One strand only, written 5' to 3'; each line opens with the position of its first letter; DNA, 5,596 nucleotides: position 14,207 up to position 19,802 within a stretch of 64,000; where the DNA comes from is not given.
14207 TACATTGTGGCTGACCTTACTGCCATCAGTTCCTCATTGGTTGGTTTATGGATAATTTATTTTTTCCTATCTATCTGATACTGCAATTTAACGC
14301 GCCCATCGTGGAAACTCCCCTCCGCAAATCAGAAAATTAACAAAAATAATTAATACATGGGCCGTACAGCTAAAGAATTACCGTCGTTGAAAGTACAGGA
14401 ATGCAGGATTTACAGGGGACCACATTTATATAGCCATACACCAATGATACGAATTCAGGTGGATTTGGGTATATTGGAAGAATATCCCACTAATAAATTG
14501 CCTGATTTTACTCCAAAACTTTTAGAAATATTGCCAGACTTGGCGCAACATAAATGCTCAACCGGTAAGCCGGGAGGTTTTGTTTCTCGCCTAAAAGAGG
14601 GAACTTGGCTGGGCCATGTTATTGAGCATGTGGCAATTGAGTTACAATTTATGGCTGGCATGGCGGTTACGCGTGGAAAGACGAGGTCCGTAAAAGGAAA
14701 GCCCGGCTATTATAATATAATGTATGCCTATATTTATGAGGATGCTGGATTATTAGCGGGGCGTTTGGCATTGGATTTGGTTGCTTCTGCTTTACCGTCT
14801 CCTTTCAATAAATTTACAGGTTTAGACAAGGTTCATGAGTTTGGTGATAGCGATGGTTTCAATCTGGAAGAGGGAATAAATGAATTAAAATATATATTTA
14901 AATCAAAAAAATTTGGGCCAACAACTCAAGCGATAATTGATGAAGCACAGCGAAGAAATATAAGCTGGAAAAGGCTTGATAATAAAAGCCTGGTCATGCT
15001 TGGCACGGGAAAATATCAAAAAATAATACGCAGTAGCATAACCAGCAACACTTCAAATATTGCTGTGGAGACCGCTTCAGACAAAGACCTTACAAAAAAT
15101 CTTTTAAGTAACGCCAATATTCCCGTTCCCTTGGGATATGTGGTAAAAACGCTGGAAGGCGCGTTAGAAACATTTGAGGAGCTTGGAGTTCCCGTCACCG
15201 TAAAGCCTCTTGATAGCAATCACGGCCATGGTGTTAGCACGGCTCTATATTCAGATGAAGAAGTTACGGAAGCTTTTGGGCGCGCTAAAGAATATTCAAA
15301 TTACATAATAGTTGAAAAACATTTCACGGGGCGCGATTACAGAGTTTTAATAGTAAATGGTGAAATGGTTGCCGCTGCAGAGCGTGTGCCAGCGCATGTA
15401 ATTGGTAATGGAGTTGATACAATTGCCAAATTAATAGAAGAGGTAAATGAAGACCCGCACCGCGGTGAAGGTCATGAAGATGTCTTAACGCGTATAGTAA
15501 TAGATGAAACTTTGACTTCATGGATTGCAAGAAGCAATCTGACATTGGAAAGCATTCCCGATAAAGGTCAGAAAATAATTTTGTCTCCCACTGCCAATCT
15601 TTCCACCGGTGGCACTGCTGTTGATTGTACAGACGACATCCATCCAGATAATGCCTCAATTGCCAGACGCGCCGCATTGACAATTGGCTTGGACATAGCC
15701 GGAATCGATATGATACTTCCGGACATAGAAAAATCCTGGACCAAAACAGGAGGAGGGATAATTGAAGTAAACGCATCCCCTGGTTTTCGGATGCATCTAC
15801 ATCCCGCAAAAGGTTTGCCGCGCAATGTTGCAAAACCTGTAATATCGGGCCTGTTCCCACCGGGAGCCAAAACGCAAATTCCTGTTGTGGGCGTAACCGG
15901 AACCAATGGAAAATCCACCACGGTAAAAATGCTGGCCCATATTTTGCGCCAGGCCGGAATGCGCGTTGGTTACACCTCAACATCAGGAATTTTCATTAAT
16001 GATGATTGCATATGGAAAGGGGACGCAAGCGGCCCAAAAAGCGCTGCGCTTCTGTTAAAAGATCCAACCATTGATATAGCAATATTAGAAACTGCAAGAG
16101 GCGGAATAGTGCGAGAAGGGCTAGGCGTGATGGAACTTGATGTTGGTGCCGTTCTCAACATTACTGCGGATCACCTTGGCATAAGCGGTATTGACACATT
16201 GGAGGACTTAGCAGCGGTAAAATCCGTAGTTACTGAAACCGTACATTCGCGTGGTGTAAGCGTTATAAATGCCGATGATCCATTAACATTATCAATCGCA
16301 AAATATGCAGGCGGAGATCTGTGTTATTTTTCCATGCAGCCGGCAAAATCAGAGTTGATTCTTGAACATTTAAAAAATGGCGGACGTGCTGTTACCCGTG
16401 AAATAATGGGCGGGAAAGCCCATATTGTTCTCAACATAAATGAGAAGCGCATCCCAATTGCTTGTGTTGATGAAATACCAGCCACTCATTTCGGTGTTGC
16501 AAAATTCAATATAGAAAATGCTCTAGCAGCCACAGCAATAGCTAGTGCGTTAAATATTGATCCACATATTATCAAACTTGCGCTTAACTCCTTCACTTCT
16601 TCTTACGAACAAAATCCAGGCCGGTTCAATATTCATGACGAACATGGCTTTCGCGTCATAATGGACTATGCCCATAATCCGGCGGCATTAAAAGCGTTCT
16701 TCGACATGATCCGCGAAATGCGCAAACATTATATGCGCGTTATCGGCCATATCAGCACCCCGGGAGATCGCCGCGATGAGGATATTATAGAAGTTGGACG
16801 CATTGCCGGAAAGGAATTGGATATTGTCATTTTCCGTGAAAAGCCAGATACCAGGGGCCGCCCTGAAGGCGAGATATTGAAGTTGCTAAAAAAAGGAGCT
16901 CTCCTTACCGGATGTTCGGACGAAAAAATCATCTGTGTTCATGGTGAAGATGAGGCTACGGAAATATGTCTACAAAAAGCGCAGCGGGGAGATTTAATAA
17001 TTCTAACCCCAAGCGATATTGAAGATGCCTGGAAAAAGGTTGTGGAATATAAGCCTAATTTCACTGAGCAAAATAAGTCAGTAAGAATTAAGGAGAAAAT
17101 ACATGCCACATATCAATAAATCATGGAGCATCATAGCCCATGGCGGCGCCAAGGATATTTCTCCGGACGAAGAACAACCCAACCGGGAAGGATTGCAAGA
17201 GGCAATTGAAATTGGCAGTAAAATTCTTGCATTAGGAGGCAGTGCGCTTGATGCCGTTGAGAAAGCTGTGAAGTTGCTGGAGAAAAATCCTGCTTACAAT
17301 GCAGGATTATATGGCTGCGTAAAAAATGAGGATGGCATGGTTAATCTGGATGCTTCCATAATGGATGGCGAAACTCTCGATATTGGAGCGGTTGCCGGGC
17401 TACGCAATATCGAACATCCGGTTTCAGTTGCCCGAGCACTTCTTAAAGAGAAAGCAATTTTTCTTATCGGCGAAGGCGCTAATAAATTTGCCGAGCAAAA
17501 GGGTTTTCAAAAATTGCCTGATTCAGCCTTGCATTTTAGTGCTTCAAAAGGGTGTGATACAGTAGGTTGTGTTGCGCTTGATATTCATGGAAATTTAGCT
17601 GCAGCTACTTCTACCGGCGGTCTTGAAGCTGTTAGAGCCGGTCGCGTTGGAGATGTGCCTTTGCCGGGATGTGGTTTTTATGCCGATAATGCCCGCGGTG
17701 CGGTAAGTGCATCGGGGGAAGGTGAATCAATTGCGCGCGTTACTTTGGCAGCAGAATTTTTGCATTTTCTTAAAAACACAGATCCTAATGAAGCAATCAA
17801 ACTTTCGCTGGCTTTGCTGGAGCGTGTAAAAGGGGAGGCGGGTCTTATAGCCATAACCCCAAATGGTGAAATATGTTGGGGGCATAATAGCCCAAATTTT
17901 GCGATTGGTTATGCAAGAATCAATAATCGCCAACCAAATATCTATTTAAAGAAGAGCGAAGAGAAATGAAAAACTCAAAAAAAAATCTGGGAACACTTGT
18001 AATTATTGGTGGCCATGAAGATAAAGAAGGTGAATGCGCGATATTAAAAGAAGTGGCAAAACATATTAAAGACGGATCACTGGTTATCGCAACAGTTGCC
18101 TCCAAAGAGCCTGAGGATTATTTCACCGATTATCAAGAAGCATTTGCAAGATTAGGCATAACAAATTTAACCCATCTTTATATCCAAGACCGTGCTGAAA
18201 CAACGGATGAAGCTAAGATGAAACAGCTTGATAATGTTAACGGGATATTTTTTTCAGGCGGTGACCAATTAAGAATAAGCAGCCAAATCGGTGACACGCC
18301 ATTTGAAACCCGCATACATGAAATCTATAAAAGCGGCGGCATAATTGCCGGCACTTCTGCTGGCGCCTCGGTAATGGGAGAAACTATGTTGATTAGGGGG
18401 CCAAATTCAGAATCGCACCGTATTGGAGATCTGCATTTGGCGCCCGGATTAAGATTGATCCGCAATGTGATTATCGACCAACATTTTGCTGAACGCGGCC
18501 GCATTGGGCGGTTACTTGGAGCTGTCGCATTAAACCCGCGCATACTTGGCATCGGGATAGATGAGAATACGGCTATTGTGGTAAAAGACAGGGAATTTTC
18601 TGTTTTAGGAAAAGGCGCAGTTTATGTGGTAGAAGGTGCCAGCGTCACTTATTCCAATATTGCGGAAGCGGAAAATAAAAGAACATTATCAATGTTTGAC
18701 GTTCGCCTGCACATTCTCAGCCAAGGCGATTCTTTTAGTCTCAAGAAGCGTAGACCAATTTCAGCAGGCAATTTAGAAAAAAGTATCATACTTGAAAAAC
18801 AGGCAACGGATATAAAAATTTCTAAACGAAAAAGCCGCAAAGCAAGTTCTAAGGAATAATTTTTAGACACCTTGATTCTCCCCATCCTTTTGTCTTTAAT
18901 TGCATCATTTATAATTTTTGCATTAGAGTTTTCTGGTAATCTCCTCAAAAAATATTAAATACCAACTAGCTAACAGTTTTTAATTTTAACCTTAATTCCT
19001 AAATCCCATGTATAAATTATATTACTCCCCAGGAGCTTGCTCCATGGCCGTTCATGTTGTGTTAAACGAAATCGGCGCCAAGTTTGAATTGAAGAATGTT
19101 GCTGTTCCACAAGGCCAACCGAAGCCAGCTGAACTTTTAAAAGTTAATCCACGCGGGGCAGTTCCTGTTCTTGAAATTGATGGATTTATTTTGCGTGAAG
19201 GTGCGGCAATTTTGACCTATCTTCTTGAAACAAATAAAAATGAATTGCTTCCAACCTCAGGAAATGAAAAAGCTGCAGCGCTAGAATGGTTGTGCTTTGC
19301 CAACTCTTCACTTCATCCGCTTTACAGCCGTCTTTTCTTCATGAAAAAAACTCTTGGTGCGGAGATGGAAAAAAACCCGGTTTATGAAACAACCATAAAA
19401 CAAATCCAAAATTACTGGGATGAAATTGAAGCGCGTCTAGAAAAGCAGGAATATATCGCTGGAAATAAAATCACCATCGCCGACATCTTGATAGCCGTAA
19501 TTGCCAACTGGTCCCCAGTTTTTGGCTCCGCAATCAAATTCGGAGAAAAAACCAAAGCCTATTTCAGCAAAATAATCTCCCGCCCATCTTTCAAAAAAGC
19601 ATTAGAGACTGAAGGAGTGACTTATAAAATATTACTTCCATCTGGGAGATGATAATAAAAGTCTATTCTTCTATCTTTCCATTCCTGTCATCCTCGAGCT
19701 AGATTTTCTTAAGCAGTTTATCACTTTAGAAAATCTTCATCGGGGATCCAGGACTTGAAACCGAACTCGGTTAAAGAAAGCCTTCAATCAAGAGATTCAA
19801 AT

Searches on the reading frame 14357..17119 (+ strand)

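Call 41: search_protein_families(library=pfam, proteins=[window:14357-17119:+], max_evalue=0.00001)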
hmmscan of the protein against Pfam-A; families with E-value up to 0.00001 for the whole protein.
window:14357-17119:+ (920 aa): 5 families
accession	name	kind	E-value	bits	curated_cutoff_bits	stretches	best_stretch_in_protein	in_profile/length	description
PF18921.5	Cyanophycin_syn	-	1.7e-40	138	27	1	32-144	1-112/115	Cyanophycin synthase-like N-terminal domain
PF08245.18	Mur_ligase_M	-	4.6e-23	82.6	24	1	513-729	1-200/200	Mur ligase middle domain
PF02875.26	Mur_ligase_C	-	3.2e-15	57.5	28.4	1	755-886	1-126/127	Mur ligase, glutamate ligase domain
PF08443.16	RimK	-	4.2e-12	46.5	21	0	240-344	1-106/188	RimK-like ATP-grasp domain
PF07478.18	Dala_Dala_lig_C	-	3.8e-06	27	24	0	270-340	29-98/204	D-ala D-ala ligase C-terminus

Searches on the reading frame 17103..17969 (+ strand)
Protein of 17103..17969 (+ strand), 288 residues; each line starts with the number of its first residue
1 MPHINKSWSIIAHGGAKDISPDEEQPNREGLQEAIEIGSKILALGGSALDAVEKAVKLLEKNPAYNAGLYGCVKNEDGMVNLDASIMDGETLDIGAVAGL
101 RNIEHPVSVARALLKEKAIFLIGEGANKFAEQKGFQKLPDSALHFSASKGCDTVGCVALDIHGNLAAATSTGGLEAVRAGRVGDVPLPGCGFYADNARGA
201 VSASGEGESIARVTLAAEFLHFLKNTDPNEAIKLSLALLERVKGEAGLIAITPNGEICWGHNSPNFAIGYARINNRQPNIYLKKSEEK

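Call 41: search_protein_families(library=pfam, proteins=[window:17103-17969:+], max_evalue=0.00001)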
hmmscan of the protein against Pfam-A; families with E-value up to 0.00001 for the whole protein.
window:17103-17969:+ (288 aa): 1 family
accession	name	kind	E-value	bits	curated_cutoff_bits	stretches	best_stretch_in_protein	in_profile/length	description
PF01112.23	Asparaginase_2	-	2.9e-79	266.9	27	2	8-144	1-139/309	Asparaginase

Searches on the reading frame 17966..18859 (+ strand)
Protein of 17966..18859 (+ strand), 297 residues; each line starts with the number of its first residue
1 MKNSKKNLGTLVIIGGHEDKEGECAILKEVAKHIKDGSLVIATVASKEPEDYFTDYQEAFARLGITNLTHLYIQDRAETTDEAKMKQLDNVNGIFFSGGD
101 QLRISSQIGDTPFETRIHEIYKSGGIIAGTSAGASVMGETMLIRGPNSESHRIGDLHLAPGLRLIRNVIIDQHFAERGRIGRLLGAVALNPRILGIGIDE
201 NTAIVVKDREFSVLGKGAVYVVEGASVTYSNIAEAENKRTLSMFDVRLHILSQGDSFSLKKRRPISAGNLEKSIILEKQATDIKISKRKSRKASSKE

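Call 41: search_protein_families(library=pfam, proteins=[window:17966-18859:+], max_evalue=0.00001)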
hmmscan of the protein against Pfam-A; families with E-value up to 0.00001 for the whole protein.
window:17966-18859:+ (297 aa): 1 family
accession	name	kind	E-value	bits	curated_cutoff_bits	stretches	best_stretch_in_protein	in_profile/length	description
PF03575.23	Peptidase_S51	-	4e-19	69.5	23.9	1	24-213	16-205/206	Peptidase family S51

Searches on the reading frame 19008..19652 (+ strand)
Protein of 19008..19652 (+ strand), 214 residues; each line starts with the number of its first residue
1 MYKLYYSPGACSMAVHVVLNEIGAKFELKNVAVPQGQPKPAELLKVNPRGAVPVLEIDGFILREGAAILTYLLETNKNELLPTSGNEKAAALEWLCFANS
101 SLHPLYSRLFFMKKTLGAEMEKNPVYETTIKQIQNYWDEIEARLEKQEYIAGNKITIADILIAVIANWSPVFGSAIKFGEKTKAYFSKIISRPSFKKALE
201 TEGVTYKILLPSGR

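Call 41: search_protein_families(library=pfam, proteins=[window:19008-19652:+], max_evalue=0.00001)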
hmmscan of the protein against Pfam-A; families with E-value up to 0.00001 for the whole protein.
window:19008-19652:+ (214 aa): 5 families
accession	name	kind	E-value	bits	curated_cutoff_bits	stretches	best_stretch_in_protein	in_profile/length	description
PF02798.26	GST_N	-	1.2e-13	51.6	20.9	1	3-73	4-75/76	Glutathione S-transferase, N-terminal domain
PF13409.12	GST_N_2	-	4.6e-12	46.8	25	1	11-72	4-67/70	Glutathione S-transferase, N-terminal domain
PF13417.12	GST_N_3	-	4.3e-11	43.4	22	1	4-76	1-71/75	Glutathione S-transferase, N-terminal domain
PF00043.30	GST_C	-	2.1e-10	41.1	20.7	1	120-193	18-93/93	Glutathione S-transferase, C-terminal domain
PF14497.11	GST_C_3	-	9.3e-07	29.5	21.6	1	103-200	5-102/104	Glutathione S-transferase, C-terminal domain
